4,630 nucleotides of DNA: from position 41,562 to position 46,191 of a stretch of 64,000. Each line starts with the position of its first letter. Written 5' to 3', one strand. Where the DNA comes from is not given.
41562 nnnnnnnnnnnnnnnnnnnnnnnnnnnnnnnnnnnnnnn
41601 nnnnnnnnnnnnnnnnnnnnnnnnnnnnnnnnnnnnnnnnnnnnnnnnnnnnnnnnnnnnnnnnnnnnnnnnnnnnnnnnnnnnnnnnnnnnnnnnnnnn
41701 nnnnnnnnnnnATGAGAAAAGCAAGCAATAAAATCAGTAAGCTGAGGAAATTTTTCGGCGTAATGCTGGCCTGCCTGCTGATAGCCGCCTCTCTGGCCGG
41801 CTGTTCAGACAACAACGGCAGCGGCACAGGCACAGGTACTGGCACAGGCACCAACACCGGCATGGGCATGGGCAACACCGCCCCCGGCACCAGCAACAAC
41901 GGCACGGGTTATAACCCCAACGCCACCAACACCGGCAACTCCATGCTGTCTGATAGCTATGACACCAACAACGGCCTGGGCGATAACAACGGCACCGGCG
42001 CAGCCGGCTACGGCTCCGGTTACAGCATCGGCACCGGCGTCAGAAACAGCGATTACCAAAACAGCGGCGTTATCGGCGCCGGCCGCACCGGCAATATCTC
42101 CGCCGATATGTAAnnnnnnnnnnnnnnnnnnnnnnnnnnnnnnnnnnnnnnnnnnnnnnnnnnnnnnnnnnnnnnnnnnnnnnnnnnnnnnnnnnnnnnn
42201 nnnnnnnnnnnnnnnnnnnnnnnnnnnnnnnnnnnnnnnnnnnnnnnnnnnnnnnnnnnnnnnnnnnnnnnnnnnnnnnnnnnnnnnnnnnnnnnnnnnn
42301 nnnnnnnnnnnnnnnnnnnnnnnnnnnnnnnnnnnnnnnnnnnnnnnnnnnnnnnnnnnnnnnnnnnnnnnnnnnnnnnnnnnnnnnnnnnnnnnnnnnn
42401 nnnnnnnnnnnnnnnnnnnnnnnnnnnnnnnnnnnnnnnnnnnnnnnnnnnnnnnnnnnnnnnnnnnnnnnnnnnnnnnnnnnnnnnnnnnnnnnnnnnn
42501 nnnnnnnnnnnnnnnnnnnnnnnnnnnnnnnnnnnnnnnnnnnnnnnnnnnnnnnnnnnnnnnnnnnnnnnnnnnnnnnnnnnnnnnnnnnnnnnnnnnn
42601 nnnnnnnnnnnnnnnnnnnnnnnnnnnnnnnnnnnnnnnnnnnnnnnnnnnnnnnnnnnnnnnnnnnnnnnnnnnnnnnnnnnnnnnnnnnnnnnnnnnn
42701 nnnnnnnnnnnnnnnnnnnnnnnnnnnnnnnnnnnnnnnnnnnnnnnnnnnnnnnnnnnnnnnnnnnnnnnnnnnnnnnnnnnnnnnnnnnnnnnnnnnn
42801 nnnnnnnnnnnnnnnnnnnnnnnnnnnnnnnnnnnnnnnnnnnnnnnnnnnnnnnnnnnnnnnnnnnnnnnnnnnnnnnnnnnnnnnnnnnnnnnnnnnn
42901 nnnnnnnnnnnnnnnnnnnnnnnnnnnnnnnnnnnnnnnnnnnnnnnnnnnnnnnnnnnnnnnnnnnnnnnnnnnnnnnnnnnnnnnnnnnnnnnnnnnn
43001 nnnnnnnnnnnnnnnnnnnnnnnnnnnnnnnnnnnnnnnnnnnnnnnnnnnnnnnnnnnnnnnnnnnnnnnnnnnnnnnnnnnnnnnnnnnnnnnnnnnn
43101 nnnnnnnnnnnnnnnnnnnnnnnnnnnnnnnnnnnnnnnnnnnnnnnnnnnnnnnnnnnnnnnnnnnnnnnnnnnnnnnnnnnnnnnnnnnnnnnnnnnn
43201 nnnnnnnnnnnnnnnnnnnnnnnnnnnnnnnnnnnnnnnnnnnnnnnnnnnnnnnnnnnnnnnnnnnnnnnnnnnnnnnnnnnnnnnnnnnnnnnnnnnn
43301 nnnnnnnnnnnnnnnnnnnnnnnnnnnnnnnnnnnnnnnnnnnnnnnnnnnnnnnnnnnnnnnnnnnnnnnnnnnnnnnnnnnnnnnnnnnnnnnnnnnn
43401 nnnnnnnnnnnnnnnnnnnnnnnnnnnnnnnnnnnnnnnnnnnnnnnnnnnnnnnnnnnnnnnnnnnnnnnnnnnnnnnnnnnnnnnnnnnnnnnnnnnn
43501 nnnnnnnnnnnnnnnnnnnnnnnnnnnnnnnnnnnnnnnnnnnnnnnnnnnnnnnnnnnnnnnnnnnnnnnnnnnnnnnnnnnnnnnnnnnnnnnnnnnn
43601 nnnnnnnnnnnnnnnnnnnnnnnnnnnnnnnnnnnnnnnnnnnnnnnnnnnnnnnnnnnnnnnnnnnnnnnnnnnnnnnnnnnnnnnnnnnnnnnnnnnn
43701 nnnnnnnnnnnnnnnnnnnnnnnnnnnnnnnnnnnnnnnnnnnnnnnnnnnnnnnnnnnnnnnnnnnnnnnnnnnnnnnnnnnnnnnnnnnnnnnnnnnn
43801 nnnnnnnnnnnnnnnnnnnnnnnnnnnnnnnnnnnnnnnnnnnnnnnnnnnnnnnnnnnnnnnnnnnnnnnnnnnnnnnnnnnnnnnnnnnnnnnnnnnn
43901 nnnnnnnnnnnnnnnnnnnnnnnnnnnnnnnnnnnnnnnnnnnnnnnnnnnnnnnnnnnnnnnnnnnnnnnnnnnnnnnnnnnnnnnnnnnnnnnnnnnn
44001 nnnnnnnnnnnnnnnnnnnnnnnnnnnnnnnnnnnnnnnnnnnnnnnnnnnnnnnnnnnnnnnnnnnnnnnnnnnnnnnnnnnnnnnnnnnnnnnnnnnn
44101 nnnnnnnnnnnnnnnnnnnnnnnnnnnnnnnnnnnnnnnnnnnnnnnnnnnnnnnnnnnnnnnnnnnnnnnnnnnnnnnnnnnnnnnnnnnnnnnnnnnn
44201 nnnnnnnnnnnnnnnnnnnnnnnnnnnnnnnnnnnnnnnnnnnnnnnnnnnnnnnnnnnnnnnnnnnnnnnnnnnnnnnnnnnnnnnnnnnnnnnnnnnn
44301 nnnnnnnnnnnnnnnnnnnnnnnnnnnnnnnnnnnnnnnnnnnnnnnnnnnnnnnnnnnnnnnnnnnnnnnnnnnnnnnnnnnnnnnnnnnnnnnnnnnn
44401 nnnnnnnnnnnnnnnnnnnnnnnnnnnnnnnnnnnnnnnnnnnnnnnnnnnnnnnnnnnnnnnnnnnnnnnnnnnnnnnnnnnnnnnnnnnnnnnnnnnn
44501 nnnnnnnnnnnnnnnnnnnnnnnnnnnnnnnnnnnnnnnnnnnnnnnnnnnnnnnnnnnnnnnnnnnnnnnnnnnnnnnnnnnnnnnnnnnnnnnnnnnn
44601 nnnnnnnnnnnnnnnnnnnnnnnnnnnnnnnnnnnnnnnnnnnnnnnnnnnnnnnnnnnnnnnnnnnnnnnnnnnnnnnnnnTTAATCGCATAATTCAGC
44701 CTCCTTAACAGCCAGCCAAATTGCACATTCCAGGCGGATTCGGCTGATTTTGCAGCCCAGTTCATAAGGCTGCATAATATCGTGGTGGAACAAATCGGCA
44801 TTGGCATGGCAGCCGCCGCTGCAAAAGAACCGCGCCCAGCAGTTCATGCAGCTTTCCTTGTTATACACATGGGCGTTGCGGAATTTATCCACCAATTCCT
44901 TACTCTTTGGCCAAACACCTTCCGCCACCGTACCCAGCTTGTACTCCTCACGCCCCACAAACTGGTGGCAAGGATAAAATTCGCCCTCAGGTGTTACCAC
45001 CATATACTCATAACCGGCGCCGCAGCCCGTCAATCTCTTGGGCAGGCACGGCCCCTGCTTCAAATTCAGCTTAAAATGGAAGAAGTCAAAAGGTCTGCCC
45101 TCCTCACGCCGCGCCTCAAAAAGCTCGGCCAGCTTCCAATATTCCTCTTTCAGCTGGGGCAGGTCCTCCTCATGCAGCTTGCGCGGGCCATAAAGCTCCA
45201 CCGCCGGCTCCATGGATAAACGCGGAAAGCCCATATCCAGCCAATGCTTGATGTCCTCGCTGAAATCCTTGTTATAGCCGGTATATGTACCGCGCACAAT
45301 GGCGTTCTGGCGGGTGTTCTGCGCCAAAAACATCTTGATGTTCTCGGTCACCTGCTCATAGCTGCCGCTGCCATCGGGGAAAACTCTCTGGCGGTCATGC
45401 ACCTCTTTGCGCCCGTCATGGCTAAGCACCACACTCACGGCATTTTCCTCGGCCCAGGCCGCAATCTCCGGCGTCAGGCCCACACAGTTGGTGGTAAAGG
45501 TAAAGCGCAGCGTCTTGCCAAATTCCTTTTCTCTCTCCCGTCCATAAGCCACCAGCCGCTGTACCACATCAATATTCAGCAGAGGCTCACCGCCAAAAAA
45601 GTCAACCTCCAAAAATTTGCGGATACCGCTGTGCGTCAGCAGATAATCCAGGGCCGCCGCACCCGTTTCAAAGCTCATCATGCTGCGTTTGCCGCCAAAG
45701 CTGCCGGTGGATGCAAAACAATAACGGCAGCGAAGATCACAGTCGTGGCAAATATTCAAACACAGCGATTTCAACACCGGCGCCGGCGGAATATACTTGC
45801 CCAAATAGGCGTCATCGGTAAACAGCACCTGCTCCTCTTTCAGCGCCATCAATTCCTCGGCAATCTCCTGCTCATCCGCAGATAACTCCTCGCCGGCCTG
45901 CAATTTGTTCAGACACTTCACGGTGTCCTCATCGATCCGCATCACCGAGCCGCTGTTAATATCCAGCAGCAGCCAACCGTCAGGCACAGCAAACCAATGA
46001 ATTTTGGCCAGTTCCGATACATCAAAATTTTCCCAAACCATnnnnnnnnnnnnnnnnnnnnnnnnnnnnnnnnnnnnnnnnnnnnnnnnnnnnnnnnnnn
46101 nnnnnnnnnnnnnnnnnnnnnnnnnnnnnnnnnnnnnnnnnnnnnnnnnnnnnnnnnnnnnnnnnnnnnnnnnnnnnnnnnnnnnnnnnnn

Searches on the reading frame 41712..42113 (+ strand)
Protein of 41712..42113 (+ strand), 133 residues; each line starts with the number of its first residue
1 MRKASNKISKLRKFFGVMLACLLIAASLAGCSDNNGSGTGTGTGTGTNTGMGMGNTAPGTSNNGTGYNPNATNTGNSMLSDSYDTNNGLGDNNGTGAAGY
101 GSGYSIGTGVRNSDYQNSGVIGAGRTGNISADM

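Call 4: search_protein_families(library=pfam, proteins=[window:41712-42113:+], max_evalue=1)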
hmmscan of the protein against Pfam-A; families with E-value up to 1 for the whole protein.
window:41712-42113:+ (133 aa): 1 family
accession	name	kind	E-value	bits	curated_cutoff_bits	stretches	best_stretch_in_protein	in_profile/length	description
PF21827.1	New_glue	-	0.014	15.6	31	1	17-59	10-51/94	New glue protein family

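Call 5: search_protein_families(library=ncbifam, proteins=[window:41712-42113:+], max_evalue=1)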
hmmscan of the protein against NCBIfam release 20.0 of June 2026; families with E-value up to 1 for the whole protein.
window:41712-42113:+ (133 aa): 2 families
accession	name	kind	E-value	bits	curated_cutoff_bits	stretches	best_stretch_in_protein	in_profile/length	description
NF038041.1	fim_Mfa1_fam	subfamily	0.00047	19.5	130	1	10-72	1-61/495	Mfa1 family fimbria major subunit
NF058595.1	invert_tail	domain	0.47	10.8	37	1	10-50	49-89/113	lipo-invert putative C-terminal anchoring domain-containing protein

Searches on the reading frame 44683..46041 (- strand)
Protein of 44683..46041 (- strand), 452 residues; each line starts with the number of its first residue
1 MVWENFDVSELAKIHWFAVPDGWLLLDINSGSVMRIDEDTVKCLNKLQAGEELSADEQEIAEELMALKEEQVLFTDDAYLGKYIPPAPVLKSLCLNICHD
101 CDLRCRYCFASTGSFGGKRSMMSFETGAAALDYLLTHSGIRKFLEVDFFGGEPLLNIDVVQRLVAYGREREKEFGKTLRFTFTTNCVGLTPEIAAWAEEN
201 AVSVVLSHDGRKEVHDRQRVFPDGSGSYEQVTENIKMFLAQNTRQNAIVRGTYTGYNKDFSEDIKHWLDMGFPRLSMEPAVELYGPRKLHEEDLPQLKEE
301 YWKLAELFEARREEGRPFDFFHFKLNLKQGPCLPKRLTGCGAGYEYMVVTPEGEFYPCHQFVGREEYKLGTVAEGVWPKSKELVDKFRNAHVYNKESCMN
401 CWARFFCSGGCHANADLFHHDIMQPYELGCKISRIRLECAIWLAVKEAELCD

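Call 4: search_protein_families(library=pfam, proteins=[window:44683-46041:-], max_evalue=1)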
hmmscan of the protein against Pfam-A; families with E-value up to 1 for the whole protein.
window:44683-46041:- (452 aa): 4 families
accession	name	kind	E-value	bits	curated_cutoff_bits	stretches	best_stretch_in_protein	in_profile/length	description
PF04055.27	Radical_SAM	-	3.8e-12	47.1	29.5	1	96-267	2-162/166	Radical SAM superfamily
PF13353.11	Fer4_12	-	4.6e-08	33.9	22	1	97-181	11-90/137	4Fe-4S single cluster domain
PF13186.11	SPASM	-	4.7e-06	27.2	21.5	1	340-402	1-67/67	Iron-sulfur cluster-binding domain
PF19446.4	DUF5984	-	0.085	12.6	23.8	1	12-42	20-50/245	Family of unknown function (DUF5984)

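Call 5: search_protein_families(library=ncbifam, proteins=[window:44683-46041:-], max_evalue=1)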
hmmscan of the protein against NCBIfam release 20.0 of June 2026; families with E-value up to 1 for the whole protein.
window:44683-46041:- (452 aa): 81 families (the best 25 are shown)
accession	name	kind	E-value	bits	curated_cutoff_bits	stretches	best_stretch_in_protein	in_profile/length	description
TIGR03974.1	rSAM_six_Cys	equivalog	3.7e-155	517.2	425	1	14-445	1-450/451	thioether cross-link-forming SCIFF peptide maturase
NF040492.1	not_ScfB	exception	4.9e-138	460.8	855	1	12-444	2-448/450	ScfB-related radical SAM/SPASM orphan maturase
NF047865.1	rSAM_PapB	equivalog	1.3e-75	254.6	340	1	90-424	2-329/330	PapB family radical SAM/SPASM ranthipeptide maturase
TIGR04064.1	rSAM_nif11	equivalog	2.8e-72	243.9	518.7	1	12-444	2-433/459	nif11-like peptide radical SAM maturase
TIGR03906.1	quino_hemo_SAM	equivalog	4.3e-62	210.3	453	1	26-426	15-429/467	quinohemoprotein amine dehydrogenase maturation protein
TIGR04068.1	rSAM_ocin_clost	equivalog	3.9e-53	181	500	2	14-242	2-236/462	Cys-rich peptide radical SAM maturase CcpM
TIGR04115.1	rSAM_Cxxx_rpt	equivalog_domain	1.5e-35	123.3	350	1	91-438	2-354/359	radical SAM peptide maturase, CXXX-repeat target family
TIGR04280.1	geopep_mat_rSAM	hypoth_equivalog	1.2e-32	113.4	400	2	20-237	16-229/428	geopeptide radical SAM maturase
TIGR03978.1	rSAM_paired_1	equivalog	1.2e-32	113.3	370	1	19-408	9-414/466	His-Xaa-Ser system radical SAM maturase HxsB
NF035951.1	rSAM_RumMC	equivalog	6.9e-31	107.5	720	2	90-240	111-261/510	RumMC family radical SAM sactipeptide maturase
NF038170.1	lachnocin_rSAM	equivalog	1.7e-28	99.7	550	2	90-244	75-229/440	lachnocin radical SAM maturase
TIGR03942.1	sulfatase_rSAM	equivalog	1e-25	90.6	349.45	1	98-416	8-329/363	anaerobic sulfatase maturase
NF038107.1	rSAM_NF038107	equivalog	1.8e-25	89.6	600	1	96-413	90-402/444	Cys-every-fifth radical SAM/SPASM peptide maturase CefB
NF041298.1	rSAM_mat_DynA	equivalog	6e-24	84.7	450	1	98-424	8-334/356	dynobactin maturation radical SAM/SPASM protein DynA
TIGR04463.1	rSAM_vs_C_rich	equivalog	9.6e-24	83.9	525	1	99-421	90-403/438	TIGR04463 family radical SAM/SPASM RiPP maturase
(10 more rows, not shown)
